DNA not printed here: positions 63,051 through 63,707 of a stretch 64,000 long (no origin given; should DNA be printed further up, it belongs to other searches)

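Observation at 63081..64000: arsR preceded by 2.5 copies of a 35-bp tandem repeat and carrying a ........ palindrome across its -10/start region; paired with an ArsI-like VOC protein containing a vicinal Cys pair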

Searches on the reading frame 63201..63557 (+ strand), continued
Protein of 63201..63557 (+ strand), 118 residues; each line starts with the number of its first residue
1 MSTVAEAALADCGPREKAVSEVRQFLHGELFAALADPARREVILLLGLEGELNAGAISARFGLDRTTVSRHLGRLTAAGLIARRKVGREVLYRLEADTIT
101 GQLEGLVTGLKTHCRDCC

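Call 35: search_protein_families(library=ncbifam, proteins=[L003:10325-10777:+, L006:1529-1954:+, L011:6376-7212:+, L007:2425-3282:+, L007:263-901:+, L007:905-1999:+, L006:3-965:+], max_evalue=0.00001)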
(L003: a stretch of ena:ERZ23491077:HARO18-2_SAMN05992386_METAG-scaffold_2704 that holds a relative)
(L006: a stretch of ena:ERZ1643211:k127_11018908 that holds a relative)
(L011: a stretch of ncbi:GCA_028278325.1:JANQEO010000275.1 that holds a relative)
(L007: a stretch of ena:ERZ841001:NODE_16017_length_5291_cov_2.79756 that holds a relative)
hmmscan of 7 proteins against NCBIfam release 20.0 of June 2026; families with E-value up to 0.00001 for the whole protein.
L003:10325-10777:+ (150 aa): 1 family
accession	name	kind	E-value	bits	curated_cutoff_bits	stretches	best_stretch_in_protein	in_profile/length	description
NF041414.1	ArsI_CadI_VOC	equivalog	5.6e-33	113.6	116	1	7-130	2-125/147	ArsI/CadI family heavy metal resistance metalloenzyme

L006:1529-1954:+ (141 aa): 1 family
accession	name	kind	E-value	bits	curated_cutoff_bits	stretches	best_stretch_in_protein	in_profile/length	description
NF041414.1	ArsI_CadI_VOC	equivalog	3e-32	111.2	116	1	8-130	2-125/147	ArsI/CadI family heavy metal resistance metalloenzyme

L011:6376-7212:+ (278 aa): 39 families (the best 25 are shown)
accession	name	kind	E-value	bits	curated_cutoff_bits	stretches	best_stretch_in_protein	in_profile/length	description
NF008823.0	PRK11873.1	subfamily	6.2e-96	321.1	263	1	11-277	4-269/272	arsenite methyltransferase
NF041537.1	ArsM_AhpD_UU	exception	6.2e-54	183.1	510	1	4-240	3-240/345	arsenite methyltransferase/AhpD domain selenoprotein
NF047649.1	MTase_UXPK_star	exception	2.1e-51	174.6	460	1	4-230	3-231/283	methyltransferase/UXPK-star double selenoprotein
NF041536.1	ArsM_DUF2284_UU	exception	6.7e-48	163.2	575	1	3-232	2-232/459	arsenite methyltransferase/DUF2284 domain selenoprotein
NF040538.1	methyl_ArsM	equivalog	1.1e-39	136.6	500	2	141-240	167-268/356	arsinothricin biosynthesis methyltransferase ArsM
NF038099.1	AsSugarArsM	exception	4e-29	101.8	400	1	61-232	43-223/321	arsenosugar biosynthesis arsenite methyltransferase ArsM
NF045667.1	MTase_DVU1556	equivalog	4.4e-25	88.4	155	1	69-233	15-171/213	DVU_1556 family methyltransferase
NF040539.1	AST_met_ArsM_2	exception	2.2e-24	86.7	240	1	78-229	58-212/262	putative arsinothricin biosynthesis methyltransferase ArsM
NF043040.1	corrin_prot_MT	hypoth_equivalog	4.1e-17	62.3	180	1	70-193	35-160/216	corrinoid protein-associated methyltransferase CpaM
NF001244.0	PRK00216.1-5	equivalog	5.6e-17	61.8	216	1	75-184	47-157/236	bifunctional demethylmenaquinone methyltransferase/2-methoxy-6-polyprenyl-1,4-benzoquinol methylase UbiE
NF052510.1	methyltran_MpqE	exception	1.1e-16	60.9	335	1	72-181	42-152/234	methyl-plastoquinone biosynthesis methyltransferase MpqE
TIGR01934.1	MenG_MenH_UbiE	subfamily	3.1e-16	59.4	158.35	1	74-185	37-146/223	ubiquinone/menaquinone biosynthesis methyltransferase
TIGR02752.1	MenG_heptapren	equivalog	9.1e-16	58.1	419.85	1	74-182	43-151/231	demethylmenaquinone methyltransferase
NF001240.0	PRK00216.1-1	equivalog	2.5e-15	56.2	378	1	72-183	59-171/251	bifunctional demethylmenaquinone methyltransferase/2-methoxy-6-polyprenyl-1,4-benzoquinol methylase UbiE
NF001243.0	PRK00216.1-4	equivalog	7.2e-15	55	235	1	75-181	46-152/237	demethylmenaquinone methyltransferase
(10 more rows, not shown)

L007:2425-3282:+ (285 aa): 35 families (the best 25 are shown)
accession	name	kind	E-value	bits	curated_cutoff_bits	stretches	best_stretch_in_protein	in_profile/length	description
NF008823.0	PRK11873.1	subfamily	2.7e-91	305.8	263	1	18-283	4-268/272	arsenite methyltransferase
NF041537.1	ArsM_AhpD_UU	exception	3e-54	184.1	510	1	16-239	8-232/345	arsenite methyltransferase/AhpD domain selenoprotein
NF047649.1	MTase_UXPK_star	exception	8.5e-52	175.9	460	1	17-231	9-225/283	methyltransferase/UXPK-star double selenoprotein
NF041536.1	ArsM_DUF2284_UU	exception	3.8e-46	157.4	575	1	17-238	9-231/459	arsenite methyltransferase/DUF2284 domain selenoprotein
NF040538.1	methyl_ArsM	equivalog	6.1e-36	124.3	500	2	47-151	26-133/356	arsinothricin biosynthesis methyltransferase ArsM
NF038099.1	AsSugarArsM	exception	7.1e-27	94.4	400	1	67-237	42-221/321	arsenosugar biosynthesis arsenite methyltransferase ArsM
NF045667.1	MTase_DVU1556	equivalog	2.6e-23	82.6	155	1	76-247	15-178/213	DVU_1556 family methyltransferase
NF040539.1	AST_met_ArsM_2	exception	1.3e-22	81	240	1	85-236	58-212/262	putative arsinothricin biosynthesis methyltransferase ArsM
NF001244.0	PRK00216.1-5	equivalog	9.4e-16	57.8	216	1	82-192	47-158/236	bifunctional demethylmenaquinone methyltransferase/2-methoxy-6-polyprenyl-1,4-benzoquinol methylase UbiE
NF052510.1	methyltran_MpqE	exception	6.4e-15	55.2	335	1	81-188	44-152/234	methyl-plastoquinone biosynthesis methyltransferase MpqE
NF001240.0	PRK00216.1-1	equivalog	2.8e-14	52.8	378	1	78-190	58-171/251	bifunctional demethylmenaquinone methyltransferase/2-methoxy-6-polyprenyl-1,4-benzoquinol methylase UbiE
TIGR01934.1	MenG_MenH_UbiE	subfamily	7.1e-14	51.6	158.35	1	82-193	38-147/223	ubiquinone/menaquinone biosynthesis methyltransferase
NF043040.1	corrin_prot_MT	hypoth_equivalog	8.8e-14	51.4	180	1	82-201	40-161/216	corrinoid protein-associated methyltransferase CpaM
TIGR02752.1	MenG_heptapren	equivalog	9.3e-14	51.5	419.85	1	81-189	43-151/231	demethylmenaquinone methyltransferase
TIGR02072.1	BioC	equivalog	3.6e-13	49.9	184.95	1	85-192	36-137/244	malonyl-ACP O-methyltransferase BioC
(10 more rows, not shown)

L007:263-901:+ (212 aa): 39 families (the best 25 are shown)
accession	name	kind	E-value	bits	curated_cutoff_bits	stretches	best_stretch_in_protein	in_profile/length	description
NF043040.1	corrin_prot_MT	hypoth_equivalog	2e-73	246.4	180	1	1-210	5-216/216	corrinoid protein-associated methyltransferase CpaM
TIGR01934.1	MenG_MenH_UbiE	subfamily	9.4e-18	64.3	158.35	1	7-156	8-156/223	ubiquinone/menaquinone biosynthesis methyltransferase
NF052510.1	methyltran_MpqE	exception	5.1e-17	62.1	335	1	2-163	10-173/234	methyl-plastoquinone biosynthesis methyltransferase MpqE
NF001244.0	PRK00216.1-5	equivalog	9.2e-15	54.6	216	1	9-157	19-169/236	bifunctional demethylmenaquinone methyltransferase/2-methoxy-6-polyprenyl-1,4-benzoquinol methylase UbiE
NF045667.1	MTase_DVU1556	equivalog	3.5e-14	52.8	155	1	29-145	14-123/213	DVU_1556 family methyltransferase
NF041537.1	ArsM_AhpD_UU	exception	4.3e-14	52.1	510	1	34-145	73-184/345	arsenite methyltransferase/AhpD domain selenoprotein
TIGR02021.1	BchM-ChlM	equivalog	6e-14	52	158.9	1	35-127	52-141/218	magnesium protoporphyrin IX methyltransferase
NF001241.0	PRK00216.1-2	equivalog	1.4e-13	51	327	1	5-156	18-163/231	demethylmenaquinone methyltransferase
NF041820.1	daptide_MTase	equivalog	3.4e-12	46.3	175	1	34-139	33-140/243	daptide-type RiPP biosynthesis methyltransferase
NF038261.1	rhodoquin_RquA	equivalog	7.2e-12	45.5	175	1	30-159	42-173/218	rhodoquinone biosynthesis methyltransferase RquA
NF047649.1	MTase_UXPK_star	exception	1.1e-11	44.3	460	1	35-146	75-186/283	methyltransferase/UXPK-star double selenoprotein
TIGR01983.1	UbiG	equivalog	1.2e-11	44.4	102.95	1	34-151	46-161/228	bifunctional 2-polyprenyl-6-hydroxyphenol methylase/3-demethylubiquinol 3-O-methyltransferase UbiG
NF001240.0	PRK00216.1-1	equivalog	6.2e-11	41.8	378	1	6-148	31-175/251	bifunctional demethylmenaquinone methyltransferase/2-methoxy-6-polyprenyl-1,4-benzoquinol methylase UbiE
NF041536.1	ArsM_DUF2284_UU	exception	1.1e-10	40.5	575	1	35-146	74-185/459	arsenite methyltransferase/DUF2284 domain selenoprotein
TIGR02072.1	BioC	equivalog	2.3e-09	37.4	184.95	1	39-142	36-133/244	malonyl-ACP O-methyltransferase BioC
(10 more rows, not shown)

L007:905-1999:+ (364 aa): 11 families
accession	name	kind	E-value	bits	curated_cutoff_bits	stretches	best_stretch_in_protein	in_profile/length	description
NF043039.1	HgcAB_like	equivalog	2.1e-112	376.2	285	1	11-332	4-349/350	HgcAB-like fusion protein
NF040863.1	HgcA_corrinoid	equivalog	1.2e-47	162.7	275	1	23-202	30-215/325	mercury methylation corrinoid protein HgcA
NF003195.0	PRK04165.1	equivalog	1.8e-20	73.3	306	1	20-144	321-445/450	acetyl-CoA decarbonylase/synthase complex subunit gamma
NF040864.1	HgcB_ferredoxin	equivalog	2.4e-11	43.3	99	1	276-334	9-63/93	mercury methylation ferredoxin HgcB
NF006221.0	PRK08348.1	subfamily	4.1e-08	33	124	1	257-334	23-94/136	NADH-plastoquinone oxidoreductase subunit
NF042909.1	FMH_DH_FwdF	exception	8.2e-07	28.4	375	1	276-336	220-278/336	tungsten-dependent formylmethanofuran dehydrogenase subunit FwdF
NF004541.0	PRK05888.2-2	equivalog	2.6e-06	27.4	217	1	272-337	52-116/168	NADH-quinone oxidoreductase subunit NuoI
NF045490.1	FdxA_Protbact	equivalog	3.7e-06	27.1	135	1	287-336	15-59/104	ferredoxin FdxA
NF045480.1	FdxA_Actino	equivalog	4.9e-06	26.8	125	0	288-337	16-60/107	ferredoxin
TIGR03294.1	FrhG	equivalog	5e-06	26.4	245.5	1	282-331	175-219/228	coenzyme F420 hydrogenase subunit gamma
TIGR01971.1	NuoI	subfamily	7.1e-06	25.6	113.05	0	280-336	41-102/121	NADH-quinone oxidoreductase, chain I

L006:3-965:+ (320 aa): 10 families
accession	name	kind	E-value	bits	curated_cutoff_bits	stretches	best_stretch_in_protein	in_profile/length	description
NF004898.0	PRK06259.1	equivalog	7.6e-41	140.2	385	1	2-316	187-485/488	fumarate reductase (CoM/CoB) subunit TfrB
NF045670.1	quin_L_LdhH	equivalog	7.1e-30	103.9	800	1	75-314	462-704/706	L-lactate dehydrogenase (quinone) large subunit LdhH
NF045724.1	ferredox_TmcB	equivalog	5.8e-20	71.3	735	1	3-306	101-417/430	electron transfer complex ferredoxin TmcB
NF045663.1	diclust_near_Sec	equivalog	1.4e-19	69.7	530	1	2-291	354-616/759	pyridine nucleotide-disulfide oxidoreductase/dicluster-binding protein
NF008369.0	PRK11168.1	equivalog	4.3e-16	58.8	278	1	31-297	136-384/401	anaerobic glycerol-3-phosphate dehydrogenase subunit C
NF008434.0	PRK11274.1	equivalog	1.4e-14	53.9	333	1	84-298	172-393/409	glycolate oxidase subunit GlcF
NF045711.1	sulf_resp_HmcF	equivalog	7.6e-13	48.1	750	1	152-295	274-427/457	sulfate respiration complex iron-sulfur protein HmcF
NF045796.1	DsrK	equivalog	1.9e-10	40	400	1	2-256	119-375/453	sulfate reduction electron transfer complex DsrMKJOP subunit DsrK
TIGR03288.1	CoB_CoM_SS_B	equivalog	1.7e-09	37.4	345.15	1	199-297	139-241/290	CoB--CoM heterodisulfide reductase subunit B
TIGR03379.1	glycerol3P_GlpC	equivalog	5.4e-09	35.3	279.9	0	84-296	166-380/397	anaerobic glycerol-3-phosphate dehydrogenase subunit GlpC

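Call 48: find_homologous_proteins(query=A1, max_evalue=1e-10)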
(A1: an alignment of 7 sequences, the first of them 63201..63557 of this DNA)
Query A1 (7 sequences) (118 aa, profile of the alignment): 93 proteins with E <= 1e-10 among 8000 candidates.
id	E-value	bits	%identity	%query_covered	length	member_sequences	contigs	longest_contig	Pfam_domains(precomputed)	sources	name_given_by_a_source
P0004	2.5e-57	210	56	100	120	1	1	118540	PF01047.29,PF12840.14,PF13412.13,PF08279.19,PF25212.3,PF01022.27,PF09339.17,PF12802.14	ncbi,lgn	-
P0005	3.9e-56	206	56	99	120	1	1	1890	PF01047.29,PF12840.14,PF08279.19,PF25212.3,PF01022.27,PF13518.13,PF09339.17,PF12802.14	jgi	jgi:ArsR family transcriptional regulator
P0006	1.5e-55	204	57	87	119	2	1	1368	PF12840.14,PF13412.13,PF01978.26,PF01022.27,PF09339.17,PF12802.14,PF13545.13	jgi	-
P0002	1.8e-54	201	68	100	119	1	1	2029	PF01047.29,PF12840.14,PF01022.27,PF13518.13,PF09339.17,PF12802.14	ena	-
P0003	5.2e-54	199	64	99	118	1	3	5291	PF01047.29,PF12840.14,PF13412.13,PF01022.27,PF09339.17,PF12802.14,PF13545.13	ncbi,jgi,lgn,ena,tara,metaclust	jgi:DNA-binding transcriptional ArsR family regulator|tara:strand:- start:213 stop:569 length:357 st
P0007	1.7e-50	188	56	91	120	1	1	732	PF12840.14,PF01022.27,PF12802.14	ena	-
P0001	2.4e-50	187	99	85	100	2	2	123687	PF01047.29,PF12840.14,PF13412.13,PF01978.26,PF01022.27,PF09339.17,PF12802.14,PF13545.13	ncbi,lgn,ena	-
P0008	1.8e-18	84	41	79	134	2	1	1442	PF25212.3,PF12802.14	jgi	jgi:DNA-binding transcriptional ArsR family regulator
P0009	4.8e-18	83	41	79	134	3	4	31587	-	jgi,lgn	jgi:DNA-binding transcriptional ArsR family regulator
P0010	6.9e-16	76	43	69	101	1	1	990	PF01047.29,PF12840.14,PF13412.13,PF08279.19,PF01022.27,PF24033.2,PF13518.13,PF12802.14,PF13545.13,PF24034.2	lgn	-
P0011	8.7e-16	76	33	81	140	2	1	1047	PF12840.14,PF01022.27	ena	-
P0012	7.4e-15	73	48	61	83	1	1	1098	PF12840.14,PF01022.27,PF09339.17,PF12802.14,PF13545.13,PF24034.2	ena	-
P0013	8.8e-15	73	40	70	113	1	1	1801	PF01047.29,PF12840.14,PF13412.13,PF01022.27,PF24033.2,PF12802.14,PF13545.13,PF24034.2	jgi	-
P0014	9.3e-15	72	40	67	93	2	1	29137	PF12840.14,PF01022.27,PF24033.2,PF12802.14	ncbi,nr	ncbi:MAG: helix-turn-helix transcriptional regulator [Deltaproteobacteria bacterium]|nr:helix-turn-h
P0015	1.3e-14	72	52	53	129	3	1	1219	PF12840.14,PF08279.19,PF01022.27,PF12802.14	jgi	jgi:DNA-binding transcriptional ArsR family regulator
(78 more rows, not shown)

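Call 49: find_encoding_contigs(protein=P0007, flank=3000, max_places=2)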
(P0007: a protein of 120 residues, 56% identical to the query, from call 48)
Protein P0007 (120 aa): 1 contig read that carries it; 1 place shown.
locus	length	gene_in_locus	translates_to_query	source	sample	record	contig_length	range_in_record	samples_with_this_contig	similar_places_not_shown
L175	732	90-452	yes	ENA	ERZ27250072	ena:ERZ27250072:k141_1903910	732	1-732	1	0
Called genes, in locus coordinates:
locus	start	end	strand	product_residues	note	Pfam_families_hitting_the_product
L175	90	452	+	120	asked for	PF01022:HTH_5, PF12840:HTH_20 (weak), PF12802:MarR_2 (weak)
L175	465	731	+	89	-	?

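Call 50: find_encoding_contigs(protein=P0009, flank=4000, max_places=3)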
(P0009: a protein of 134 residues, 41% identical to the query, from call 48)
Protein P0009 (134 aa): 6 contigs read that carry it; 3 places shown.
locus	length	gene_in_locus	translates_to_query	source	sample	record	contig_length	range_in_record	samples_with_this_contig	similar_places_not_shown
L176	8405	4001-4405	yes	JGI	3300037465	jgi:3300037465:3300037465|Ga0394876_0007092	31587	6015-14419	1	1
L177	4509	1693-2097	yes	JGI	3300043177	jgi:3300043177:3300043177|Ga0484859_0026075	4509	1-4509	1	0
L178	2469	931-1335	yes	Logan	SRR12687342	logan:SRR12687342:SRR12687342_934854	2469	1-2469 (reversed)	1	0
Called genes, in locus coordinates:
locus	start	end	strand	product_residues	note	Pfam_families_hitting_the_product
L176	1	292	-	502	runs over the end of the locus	PF05935:Arylsulfotrans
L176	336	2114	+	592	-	PF07969:Amidohydro_3, PF01979:Amidohydro_1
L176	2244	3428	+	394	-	PF01231:IDO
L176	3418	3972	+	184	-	PF01569:PAP2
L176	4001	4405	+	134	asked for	-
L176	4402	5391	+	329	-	PF02668:TauD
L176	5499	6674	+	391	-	PF02771:Acyl-CoA_dh_N, PF02770:Acyl-CoA_dh_M, PF00441:Acyl-CoA_dh_1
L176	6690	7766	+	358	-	PF00441:Acyl-CoA_dh_1, PF08028:Acyl-CoA_dh_2 (weak)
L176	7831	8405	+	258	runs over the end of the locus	PF00106:adh_short, PF08659:KR (weak), PF23441:SDR (faint), PF13561:adh_short_C2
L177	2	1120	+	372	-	?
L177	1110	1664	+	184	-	PF01569:PAP2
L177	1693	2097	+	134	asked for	-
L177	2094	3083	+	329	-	PF02668:TauD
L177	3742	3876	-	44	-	-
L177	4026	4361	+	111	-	PF00441:Acyl-CoA_dh_1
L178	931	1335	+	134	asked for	-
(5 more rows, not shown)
